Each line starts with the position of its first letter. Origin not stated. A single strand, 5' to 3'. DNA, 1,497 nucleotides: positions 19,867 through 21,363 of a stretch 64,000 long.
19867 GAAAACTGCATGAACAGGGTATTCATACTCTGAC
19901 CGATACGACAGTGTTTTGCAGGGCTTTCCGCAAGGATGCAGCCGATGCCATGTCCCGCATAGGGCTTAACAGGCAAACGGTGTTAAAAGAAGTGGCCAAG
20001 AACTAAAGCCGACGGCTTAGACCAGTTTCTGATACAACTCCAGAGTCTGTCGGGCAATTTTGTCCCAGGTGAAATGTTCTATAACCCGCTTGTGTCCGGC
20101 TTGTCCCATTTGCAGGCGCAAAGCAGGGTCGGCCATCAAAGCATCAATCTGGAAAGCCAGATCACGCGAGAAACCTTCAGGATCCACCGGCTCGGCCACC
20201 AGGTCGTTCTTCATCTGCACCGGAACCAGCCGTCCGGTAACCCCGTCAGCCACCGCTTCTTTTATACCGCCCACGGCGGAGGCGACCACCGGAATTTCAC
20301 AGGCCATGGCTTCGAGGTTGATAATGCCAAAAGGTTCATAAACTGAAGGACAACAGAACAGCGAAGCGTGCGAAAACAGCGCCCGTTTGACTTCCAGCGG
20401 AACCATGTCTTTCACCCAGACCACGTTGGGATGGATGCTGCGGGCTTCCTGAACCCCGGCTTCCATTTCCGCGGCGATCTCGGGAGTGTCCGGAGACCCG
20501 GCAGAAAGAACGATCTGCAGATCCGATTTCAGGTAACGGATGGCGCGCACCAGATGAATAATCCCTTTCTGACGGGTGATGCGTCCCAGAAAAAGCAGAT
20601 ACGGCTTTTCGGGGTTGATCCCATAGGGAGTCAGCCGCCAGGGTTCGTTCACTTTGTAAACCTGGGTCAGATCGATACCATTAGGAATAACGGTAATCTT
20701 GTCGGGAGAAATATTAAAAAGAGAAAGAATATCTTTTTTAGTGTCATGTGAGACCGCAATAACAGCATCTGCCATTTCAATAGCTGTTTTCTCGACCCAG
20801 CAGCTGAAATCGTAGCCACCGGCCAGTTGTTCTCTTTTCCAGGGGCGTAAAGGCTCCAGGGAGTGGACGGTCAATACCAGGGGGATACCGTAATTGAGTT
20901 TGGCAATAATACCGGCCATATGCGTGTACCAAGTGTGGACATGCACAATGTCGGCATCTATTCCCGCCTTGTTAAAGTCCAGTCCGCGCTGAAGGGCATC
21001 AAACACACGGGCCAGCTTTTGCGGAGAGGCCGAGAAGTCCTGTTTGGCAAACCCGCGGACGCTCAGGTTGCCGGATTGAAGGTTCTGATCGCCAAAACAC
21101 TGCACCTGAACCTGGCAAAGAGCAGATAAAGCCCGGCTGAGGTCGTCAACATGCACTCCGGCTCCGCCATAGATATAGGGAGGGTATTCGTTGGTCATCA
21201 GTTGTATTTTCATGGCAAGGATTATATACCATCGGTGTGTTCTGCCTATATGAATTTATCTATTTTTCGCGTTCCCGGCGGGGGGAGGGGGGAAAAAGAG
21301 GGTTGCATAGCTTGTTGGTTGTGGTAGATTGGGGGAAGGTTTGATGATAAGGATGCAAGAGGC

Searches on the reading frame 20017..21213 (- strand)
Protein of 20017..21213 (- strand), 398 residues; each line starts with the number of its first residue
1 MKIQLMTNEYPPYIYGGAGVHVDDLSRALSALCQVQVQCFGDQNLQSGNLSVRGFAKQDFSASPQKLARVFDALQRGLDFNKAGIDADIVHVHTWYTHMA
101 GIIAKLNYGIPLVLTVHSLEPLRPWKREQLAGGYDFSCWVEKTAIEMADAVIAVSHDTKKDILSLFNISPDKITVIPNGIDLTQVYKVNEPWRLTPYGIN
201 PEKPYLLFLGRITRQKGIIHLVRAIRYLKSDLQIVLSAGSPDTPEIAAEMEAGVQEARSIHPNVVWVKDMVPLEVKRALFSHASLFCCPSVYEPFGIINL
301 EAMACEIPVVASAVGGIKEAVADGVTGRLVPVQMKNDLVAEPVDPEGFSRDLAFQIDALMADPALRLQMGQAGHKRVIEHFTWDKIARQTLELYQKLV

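Call 6: search_protein_families(library=pfam, proteins=[window:20017-21213:-], max_evalue=0.01)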
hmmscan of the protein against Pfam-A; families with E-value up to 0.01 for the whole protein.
window:20017-21213:- (398 aa): 8 families
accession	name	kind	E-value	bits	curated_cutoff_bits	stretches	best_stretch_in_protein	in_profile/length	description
PF13439.12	Glyco_transf_4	-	1.2e-32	113.8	28.5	1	15-183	1-169/170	Glycosyltransferase Family 4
PF00534.26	Glycos_transf_1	-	6.2e-27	94.6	26.4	1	197-339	9-149/172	Glycosyl transferases group 1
PF13692.12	Glyco_trans_1_4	-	7.3e-25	88.3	27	1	204-339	2-133/142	Glycosyl transferases group 1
PF13579.12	Glyco_trans_4_4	-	8.3e-22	78.7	29.7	1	16-179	1-158/158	Glycosyl transferase 4-like domain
PF20706.3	GT4-conflict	-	2.7e-15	56.7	26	1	84-389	79-384/385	Family 4 Glycosyltransferase in conflict systems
PF08323.17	Glyco_transf_5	-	2.1e-12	47.7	22.7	1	83-165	124-227/239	Starch synthase catalytic domain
PF13524.12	Glyco_trans_1_2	-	1e-07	32.5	25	1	300-391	68-143/144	Glycosyl transferase-like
PF13477.12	Glyco_trans_4_2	-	0.0058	17.2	23.4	0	25-120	16-110/139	Glycosyl transferase 4-like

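Call 25: find_encoding_contigs(protein=window:20017-21213:-, flank=8000, max_places=10)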
Protein window:20017-21213:- (398 aa): 12 contigs read that carry it; 7 places shown.
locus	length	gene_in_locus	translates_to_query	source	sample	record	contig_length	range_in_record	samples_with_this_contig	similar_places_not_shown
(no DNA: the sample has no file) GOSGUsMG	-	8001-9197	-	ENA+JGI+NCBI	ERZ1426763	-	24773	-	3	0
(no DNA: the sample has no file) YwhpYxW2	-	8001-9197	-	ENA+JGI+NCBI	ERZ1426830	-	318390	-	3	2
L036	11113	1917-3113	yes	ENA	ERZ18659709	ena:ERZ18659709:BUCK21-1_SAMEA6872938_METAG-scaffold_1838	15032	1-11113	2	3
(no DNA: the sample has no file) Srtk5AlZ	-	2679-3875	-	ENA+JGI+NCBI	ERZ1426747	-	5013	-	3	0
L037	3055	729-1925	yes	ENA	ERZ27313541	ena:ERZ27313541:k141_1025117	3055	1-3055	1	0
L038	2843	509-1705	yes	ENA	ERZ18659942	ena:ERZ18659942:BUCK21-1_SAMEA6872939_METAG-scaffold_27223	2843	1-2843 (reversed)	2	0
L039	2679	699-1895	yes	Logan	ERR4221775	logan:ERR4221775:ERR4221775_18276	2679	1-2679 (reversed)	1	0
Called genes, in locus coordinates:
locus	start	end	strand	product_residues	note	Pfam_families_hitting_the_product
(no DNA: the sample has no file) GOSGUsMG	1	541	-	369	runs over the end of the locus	PF13593:SBF_like, PF01758:SBF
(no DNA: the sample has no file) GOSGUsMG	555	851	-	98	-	PF01022:HTH_5, PF12840:HTH_20 (weak)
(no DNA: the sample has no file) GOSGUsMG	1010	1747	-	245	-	-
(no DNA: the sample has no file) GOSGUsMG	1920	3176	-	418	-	PF00999:Na_H_Exchanger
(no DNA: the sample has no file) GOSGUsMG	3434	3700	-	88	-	PF12441:CopG_antitoxin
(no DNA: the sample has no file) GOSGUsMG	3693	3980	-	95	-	PF04365:BrnT_toxin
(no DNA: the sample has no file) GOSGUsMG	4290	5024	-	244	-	PF10130:PIN_2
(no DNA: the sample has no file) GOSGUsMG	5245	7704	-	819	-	PF07693:KAP_NTPase, PF13191:AAA_16 (weak), PF13401:AAA_22 (weak)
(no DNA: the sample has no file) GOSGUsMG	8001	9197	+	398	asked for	PF13439:Glyco_transf_4, PF13579:Glyco_trans_4_4, PF08323:Glyco_transf_5, PF20706:GT4-conflict, PF00534:Glycos_transf_1, PF13692:Glyco_trans_1_4, PF13524:Glyco_trans_1_2 (weak)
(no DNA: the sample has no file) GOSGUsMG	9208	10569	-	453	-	PF00437:T2SSE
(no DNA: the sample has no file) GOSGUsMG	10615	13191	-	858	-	PF00675:Peptidase_M16, PF05193:Peptidase_M16_C, PF00675:Peptidase_M16, PF05193:Peptidase_M16_C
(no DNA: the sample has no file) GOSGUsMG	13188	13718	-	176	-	-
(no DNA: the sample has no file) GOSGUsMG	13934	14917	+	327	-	PF00691:OmpA, PF01476:LysM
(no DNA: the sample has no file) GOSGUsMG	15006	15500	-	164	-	PF07238:PilZ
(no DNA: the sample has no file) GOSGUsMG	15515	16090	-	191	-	PF02525:Flavodoxin_2 (weak), PF03358:FMN_red, PF12724:Flavodoxin_5 (faint)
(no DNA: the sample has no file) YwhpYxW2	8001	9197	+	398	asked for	PF13439:Glyco_transf_4, PF13579:Glyco_trans_4_4, PF08323:Glyco_transf_5, PF20706:GT4-conflict, PF00534:Glycos_transf_1, PF13692:Glyco_trans_1_4, PF13524:Glyco_trans_1_2 (weak)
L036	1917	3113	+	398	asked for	PF13439:Glyco_transf_4, PF13579:Glyco_trans_4_4, PF08323:Glyco_transf_5, PF20706:GT4-conflict, PF00534:Glycos_transf_1, PF13692:Glyco_trans_1_4, PF13524:Glyco_trans_1_2 (weak)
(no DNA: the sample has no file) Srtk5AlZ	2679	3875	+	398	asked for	PF13439:Glyco_transf_4, PF13579:Glyco_trans_4_4, PF08323:Glyco_transf_5, PF20706:GT4-conflict, PF00534:Glycos_transf_1, PF13692:Glyco_trans_1_4, PF13524:Glyco_trans_1_2 (weak)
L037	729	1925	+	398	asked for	PF13439:Glyco_transf_4, PF13579:Glyco_trans_4_4, PF08323:Glyco_transf_5, PF20706:GT4-conflict, PF00534:Glycos_transf_1, PF13692:Glyco_trans_1_4, PF13524:Glyco_trans_1_2 (weak)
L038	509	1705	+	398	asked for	PF13439:Glyco_transf_4, PF13579:Glyco_trans_4_4, PF08323:Glyco_transf_5, PF20706:GT4-conflict, PF00534:Glycos_transf_1, PF13692:Glyco_trans_1_4, PF13524:Glyco_trans_1_2 (weak)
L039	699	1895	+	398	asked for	PF13439:Glyco_transf_4, PF13579:Glyco_trans_4_4, PF08323:Glyco_transf_5, PF20706:GT4-conflict, PF00534:Glycos_transf_1, PF13692:Glyco_trans_1_4, PF13524:Glyco_trans_1_2 (weak)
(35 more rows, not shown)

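Call 46: find_homologous_proteins(query=window:20017-21213:-, max_evalue=1e-60)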
Query window:20017-21213:- (398 aa): 8000 proteins with E <= 1e-60 among 8000 candidates; the best 120 are listed.
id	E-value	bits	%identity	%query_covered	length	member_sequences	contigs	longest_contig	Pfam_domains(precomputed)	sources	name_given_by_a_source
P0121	1.0e-258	876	96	100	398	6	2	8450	PF00534.27,PF13579.13,PF08323.18,PF13524.13,PF13439.13,PF20706.4,PF13692.13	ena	-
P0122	2.2e-253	858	95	99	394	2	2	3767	PF00534.27,PF13579.13,PF08323.18,PF13524.13,PF13439.13,PF20706.4,PF13692.13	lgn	-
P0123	1.7e-242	822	100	91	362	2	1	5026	PF00534.27,PF13579.13,PF08323.18,PF13524.13,PF13439.13,PF20706.4,PF13692.13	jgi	jgi:glycogen synthase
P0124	6.4e-193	659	72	100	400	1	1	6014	PF00534.27,PF13579.13,PF08323.18,PF13524.13,PF13439.13,PF20706.4,PF13692.13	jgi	jgi:glycogen synthase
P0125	3.0e-187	641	69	100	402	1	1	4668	PF00534.27,PF13579.13,PF08323.18,PF13524.13,PF13439.13,PF20706.4,PF13692.13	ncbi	-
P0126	1.8e-183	628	70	100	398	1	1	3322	PF00534.27,PF13579.13,PF08323.18,PF13524.13,PF13439.13,PF20706.4,PF13692.13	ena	-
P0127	4.6e-183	627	67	100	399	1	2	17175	PF00534.27,PF13579.13,PF08323.18,PF13524.13,PF13439.13,PF20706.4,PF13692.13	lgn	-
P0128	3.9e-182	624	69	99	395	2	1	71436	PF00534.27,PF13579.13,PF08323.18,PF13524.13,PF13439.13,PF20706.4,PF13692.13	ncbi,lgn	-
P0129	1.1e-180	619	69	100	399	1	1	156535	PF00534.27,PF13579.13,PF08323.18,PF13524.13,PF13439.13,PF20706.4,PF13692.13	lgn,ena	-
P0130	1.4e-179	615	68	100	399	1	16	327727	PF00534.27,PF13579.13,PF08323.18,PF13524.13,PF13439.13,PF20706.4,PF13692.13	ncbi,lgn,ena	-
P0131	4.5e-179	614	69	100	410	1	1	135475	PF00534.27,PF13579.13,PF08323.18,PF13524.13,PF13439.13,PF20706.4,PF13692.13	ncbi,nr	ncbi:MAG: glycogen synthase [Candidatus Omnitrophica bacterium]|nr:glycogen synthase [Candidatus Omn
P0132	1.4e-169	582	65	100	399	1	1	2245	PF00534.27,PF13579.13,PF08323.18,PF13524.13,PF13439.13,PF20706.4,PF13692.13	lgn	-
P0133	1.5e-167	576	65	100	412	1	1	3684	PF00534.27,PF13579.13,PF08323.18,PF13524.13,PF13439.13,PF20706.4,PF13692.13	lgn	-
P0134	1.6e-167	576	63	100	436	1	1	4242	PF00534.27,PF13579.13,PF08323.18,PF13439.13,PF20706.4,PF13692.13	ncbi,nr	ncbi:MAG: glycogen synthase [Candidatus Omnitrophica bacterium]|nr:glycogen synthase [Candidatus Omn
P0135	8.9e-167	573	64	100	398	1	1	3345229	PF00534.27,PF13579.13,PF08323.18,PF13524.13,PF13439.13,PF20706.4,PF13692.13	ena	-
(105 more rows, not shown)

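Call 47: find_encoding_contigs(protein=P0121, flank=10000, max_places=6)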
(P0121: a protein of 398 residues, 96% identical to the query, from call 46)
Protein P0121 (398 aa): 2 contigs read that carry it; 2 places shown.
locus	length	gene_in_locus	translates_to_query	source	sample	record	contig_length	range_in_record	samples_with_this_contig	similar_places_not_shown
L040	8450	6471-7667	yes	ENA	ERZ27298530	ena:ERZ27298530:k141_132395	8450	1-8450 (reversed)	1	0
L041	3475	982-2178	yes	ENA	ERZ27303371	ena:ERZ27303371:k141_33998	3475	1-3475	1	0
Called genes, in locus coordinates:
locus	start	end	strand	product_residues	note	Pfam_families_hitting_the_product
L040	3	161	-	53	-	?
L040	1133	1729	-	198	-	-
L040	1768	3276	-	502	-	PF13414:TPR_11, PF13424:TPR_12, PF00515:TPR_1, PF13414:TPR_11, PF13432:TPR_16, PF00515:TPR_1, PF07719:TPR_2, PF13414:TPR_11, +24 more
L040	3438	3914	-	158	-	-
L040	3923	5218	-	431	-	PF13175:AAA_15, PF13304:AAA_21, PF13175:AAA_15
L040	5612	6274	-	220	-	-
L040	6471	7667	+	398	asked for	PF13439:Glyco_transf_4, PF13579:Glyco_trans_4_4, PF20706:GT4-conflict, PF08323:Glyco_transf_5, PF00534:Glycos_transf_1, PF13692:Glyco_trans_1_4, PF13524:Glyco_trans_1_2 (weak)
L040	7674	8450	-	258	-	?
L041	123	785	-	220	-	-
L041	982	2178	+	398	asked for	PF13439:Glyco_transf_4, PF13579:Glyco_trans_4_4, PF20706:GT4-conflict, PF08323:Glyco_transf_5, PF00534:Glycos_transf_1, PF13692:Glyco_trans_1_4, PF13524:Glyco_trans_1_2 (weak)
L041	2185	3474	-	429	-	?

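Call 48: find_encoding_contigs(protein=P0122, flank=10000, max_places=6)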
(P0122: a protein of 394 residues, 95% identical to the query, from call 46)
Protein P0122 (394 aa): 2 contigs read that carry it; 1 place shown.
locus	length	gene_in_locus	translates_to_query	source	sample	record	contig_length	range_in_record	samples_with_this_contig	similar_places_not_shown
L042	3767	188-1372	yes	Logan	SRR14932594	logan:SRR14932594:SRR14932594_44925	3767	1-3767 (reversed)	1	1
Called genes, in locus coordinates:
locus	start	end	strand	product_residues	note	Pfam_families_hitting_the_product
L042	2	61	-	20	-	?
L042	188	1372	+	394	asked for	PF13439:Glyco_transf_4, PF13579:Glyco_trans_4_4, PF20706:GT4-conflict, PF08323:Glyco_transf_5, PF00534:Glycos_transf_1, PF13692:Glyco_trans_1_4, PF13524:Glyco_trans_1_2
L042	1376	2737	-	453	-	PF00437:T2SSE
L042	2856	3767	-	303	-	?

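Call 56: find_encoding_contigs(protein=P0124, flank=10000, max_places=4)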
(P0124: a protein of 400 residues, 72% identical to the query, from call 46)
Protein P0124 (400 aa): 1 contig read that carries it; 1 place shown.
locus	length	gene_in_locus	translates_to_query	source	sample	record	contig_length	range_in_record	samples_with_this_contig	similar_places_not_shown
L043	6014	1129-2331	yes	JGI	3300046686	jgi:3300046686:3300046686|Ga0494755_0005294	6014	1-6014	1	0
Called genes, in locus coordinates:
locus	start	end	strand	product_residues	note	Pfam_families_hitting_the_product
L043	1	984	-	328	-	?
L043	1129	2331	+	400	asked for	PF13439:Glyco_transf_4, PF13579:Glyco_trans_4_4, PF08323:Glyco_transf_5, PF20706:GT4-conflict, PF00534:Glycos_transf_1, PF13692:Glyco_trans_1_4, PF13524:Glyco_trans_1_2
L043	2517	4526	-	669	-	PF11896:GlgE_dom_N_S, PF21702:GLGE_C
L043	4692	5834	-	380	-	PF04055:Radical_SAM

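Call 57: find_encoding_contigs(protein=P0130, flank=10000, max_places=8)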
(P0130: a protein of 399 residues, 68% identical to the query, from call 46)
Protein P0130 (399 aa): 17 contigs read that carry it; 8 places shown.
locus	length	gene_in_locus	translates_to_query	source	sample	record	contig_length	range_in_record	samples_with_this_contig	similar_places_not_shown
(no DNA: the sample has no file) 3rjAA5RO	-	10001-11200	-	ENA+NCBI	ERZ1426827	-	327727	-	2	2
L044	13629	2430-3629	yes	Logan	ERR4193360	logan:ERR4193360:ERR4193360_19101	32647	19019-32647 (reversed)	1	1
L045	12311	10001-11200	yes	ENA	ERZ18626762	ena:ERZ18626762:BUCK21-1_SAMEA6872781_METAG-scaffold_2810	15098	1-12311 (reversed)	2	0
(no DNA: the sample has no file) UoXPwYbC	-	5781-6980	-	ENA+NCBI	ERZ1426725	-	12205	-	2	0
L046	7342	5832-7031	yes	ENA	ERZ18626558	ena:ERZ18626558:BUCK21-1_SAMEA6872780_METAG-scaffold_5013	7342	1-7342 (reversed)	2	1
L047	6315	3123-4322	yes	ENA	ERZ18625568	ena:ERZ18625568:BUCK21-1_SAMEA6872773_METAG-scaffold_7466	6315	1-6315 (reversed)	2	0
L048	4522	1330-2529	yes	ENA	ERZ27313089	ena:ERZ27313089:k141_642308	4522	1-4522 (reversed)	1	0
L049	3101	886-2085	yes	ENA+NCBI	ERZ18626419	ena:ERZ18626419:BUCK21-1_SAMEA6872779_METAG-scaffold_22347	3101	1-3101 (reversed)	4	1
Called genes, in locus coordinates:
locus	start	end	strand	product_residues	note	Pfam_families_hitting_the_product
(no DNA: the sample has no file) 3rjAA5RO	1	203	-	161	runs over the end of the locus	PF00430:ATP-synt_B, PF05405:Mt_ATP-synt_B (weak)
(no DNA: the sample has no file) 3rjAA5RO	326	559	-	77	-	PF00137:ATP-synt_C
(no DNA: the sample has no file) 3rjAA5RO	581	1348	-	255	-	PF00119:ATP-synt_A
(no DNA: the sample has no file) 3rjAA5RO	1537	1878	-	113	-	PF00543:P-II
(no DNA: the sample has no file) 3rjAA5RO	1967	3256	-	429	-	PF00909:Ammonium_transp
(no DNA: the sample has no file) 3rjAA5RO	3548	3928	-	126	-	PF04945:YHS (weak), PF24273:TRASH_HVO_1752_C (weak)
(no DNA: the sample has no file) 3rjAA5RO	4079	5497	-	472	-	PF01554:MatE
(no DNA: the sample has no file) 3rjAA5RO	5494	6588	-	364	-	PF02638:GHL10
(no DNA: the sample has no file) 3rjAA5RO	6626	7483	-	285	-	PF00950:ABC-3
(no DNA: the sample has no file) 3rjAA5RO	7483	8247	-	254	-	PF00005:ABC_tran, PF02463:SMC_N, PF13401:AAA_22 (faint), PF13304:AAA_21 (weak)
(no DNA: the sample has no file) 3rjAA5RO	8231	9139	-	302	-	PF01297:ZnuA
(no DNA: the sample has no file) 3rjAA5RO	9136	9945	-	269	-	-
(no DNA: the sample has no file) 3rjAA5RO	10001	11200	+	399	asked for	PF13439:Glyco_transf_4, PF13579:Glyco_trans_4_4, PF08323:Glyco_transf_5, PF20706:GT4-conflict, PF00534:Glycos_transf_1, PF13692:Glyco_trans_1_4, PF13524:Glyco_trans_1_2 (weak)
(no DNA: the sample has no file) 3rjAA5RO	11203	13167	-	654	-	PF11896:GlgE_dom_N_S, PF21702:GLGE_C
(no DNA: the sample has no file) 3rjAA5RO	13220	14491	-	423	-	PF00202:Aminotran_3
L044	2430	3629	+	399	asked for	PF13439:Glyco_transf_4, PF13579:Glyco_trans_4_4, PF08323:Glyco_transf_5, PF20706:GT4-conflict, PF00534:Glycos_transf_1, PF13692:Glyco_trans_1_4, PF13524:Glyco_trans_1_2 (weak)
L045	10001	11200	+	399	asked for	PF13439:Glyco_transf_4, PF13579:Glyco_trans_4_4, PF08323:Glyco_transf_5, PF20706:GT4-conflict, PF00534:Glycos_transf_1, PF13692:Glyco_trans_1_4, PF13524:Glyco_trans_1_2 (weak)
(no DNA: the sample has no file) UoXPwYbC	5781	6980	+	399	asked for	PF13439:Glyco_transf_4, PF13579:Glyco_trans_4_4, PF08323:Glyco_transf_5, PF20706:GT4-conflict, PF00534:Glycos_transf_1, PF13692:Glyco_trans_1_4, PF13524:Glyco_trans_1_2 (weak)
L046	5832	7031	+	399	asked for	PF13439:Glyco_transf_4, PF13579:Glyco_trans_4_4, PF08323:Glyco_transf_5, PF20706:GT4-conflict, PF00534:Glycos_transf_1, PF13692:Glyco_trans_1_4, PF13524:Glyco_trans_1_2 (weak)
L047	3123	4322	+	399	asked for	PF13439:Glyco_transf_4, PF13579:Glyco_trans_4_4, PF08323:Glyco_transf_5, PF20706:GT4-conflict, PF00534:Glycos_transf_1, PF13692:Glyco_trans_1_4, PF13524:Glyco_trans_1_2 (weak)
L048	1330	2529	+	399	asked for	PF13439:Glyco_transf_4, PF13579:Glyco_trans_4_4, PF08323:Glyco_transf_5, PF20706:GT4-conflict, PF00534:Glycos_transf_1, PF13692:Glyco_trans_1_4, PF13524:Glyco_trans_1_2 (weak)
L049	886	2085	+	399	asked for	PF13439:Glyco_transf_4, PF13579:Glyco_trans_4_4, PF08323:Glyco_transf_5, PF20706:GT4-conflict, PF00534:Glycos_transf_1, PF13692:Glyco_trans_1_4, PF13524:Glyco_trans_1_2 (weak)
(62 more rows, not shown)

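Call 78: search_protein_families(library=padloc, proteins=[L040:5612-6274:-, L040:3923-5218:-, L040:3438-3914:-, L040:1768-3276:-, L040:1133-1729:-], max_evalue=0.001)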
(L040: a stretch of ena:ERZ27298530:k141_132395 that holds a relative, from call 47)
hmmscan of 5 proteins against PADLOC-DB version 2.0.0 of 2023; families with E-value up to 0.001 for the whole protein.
L040:5612-6274:- (220 aa): 0 families

L040:3923-5218:- (431 aa): 77 families (the best 25 are shown)
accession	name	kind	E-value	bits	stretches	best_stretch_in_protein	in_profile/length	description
PDLC03878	NsnB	-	2.7e-41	140.5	1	3-417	4-331/345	-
PDLC02979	AriA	-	3.7e-24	84.2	2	241-368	231-373/373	-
PDLC04148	HEC-03B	-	4.9e-24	83.2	1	243-403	260-420/458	-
PDLC04707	PDC-M55A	-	1.8e-22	78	1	210-409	188-391/421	-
PDLC02980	AriA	-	3.6e-17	61.3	1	22-369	1-304/304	-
PDLC04611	PDC-M38A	-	3.7e-13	47.7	2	6-45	7-47/383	-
PDLC04179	HEC-01A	-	3e-12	44.4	2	231-370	273-407/459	-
PDLC04609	PDC-M38A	-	9.9e-12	42.7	1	280-399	235-352/371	-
PDLC00067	GajA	-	1.2e-11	41.8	2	328-368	310-346/604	AAA ATPase domain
PDLC04175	HEC-01A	-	1.9e-11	41.6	2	2-43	7-48/363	-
PDLC02336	AbiLi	-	2.4e-11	41.8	1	7-43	8-45/340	AbiLi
PDLC04710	PDC-M56A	-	8.8e-11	39.4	2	319-370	237-287/382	-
PDLC00070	GajA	-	3.1e-10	37.3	1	4-61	6-63/596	AAA ATPase domain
PDLC00082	GajA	-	4e-10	36.7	1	325-422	375-463/694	AAA ATPase domain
PDLC04180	HEC-01A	-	6.8e-09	33.4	1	4-45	6-47/382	-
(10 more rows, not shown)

L040:3438-3914:- (158 aa): 0 families

L040:1768-3276:- (502 aa): 0 families

L040:1133-1729:- (198 aa): 0 families

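Call 81: search_protein_families(library=pfam, proteins=[L040:5612-6274:-, L040:3438-3914:-, L040:1133-1729:-], max_evalue=0.01)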
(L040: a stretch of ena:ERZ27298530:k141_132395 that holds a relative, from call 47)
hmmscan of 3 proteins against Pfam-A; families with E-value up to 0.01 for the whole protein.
L040:5612-6274:- (220 aa): 0 families

L040:3438-3914:- (158 aa): 0 families

L040:1133-1729:- (198 aa): 0 families

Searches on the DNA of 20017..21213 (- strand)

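Call 76: search_dna_similar(query=L040:5505-5612:-, collection=plasmids, mode=distant, max_evalue=0.01, max_rows=10)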
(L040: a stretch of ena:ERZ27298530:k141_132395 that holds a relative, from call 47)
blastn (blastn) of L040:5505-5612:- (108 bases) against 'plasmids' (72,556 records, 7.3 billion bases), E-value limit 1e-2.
No match.
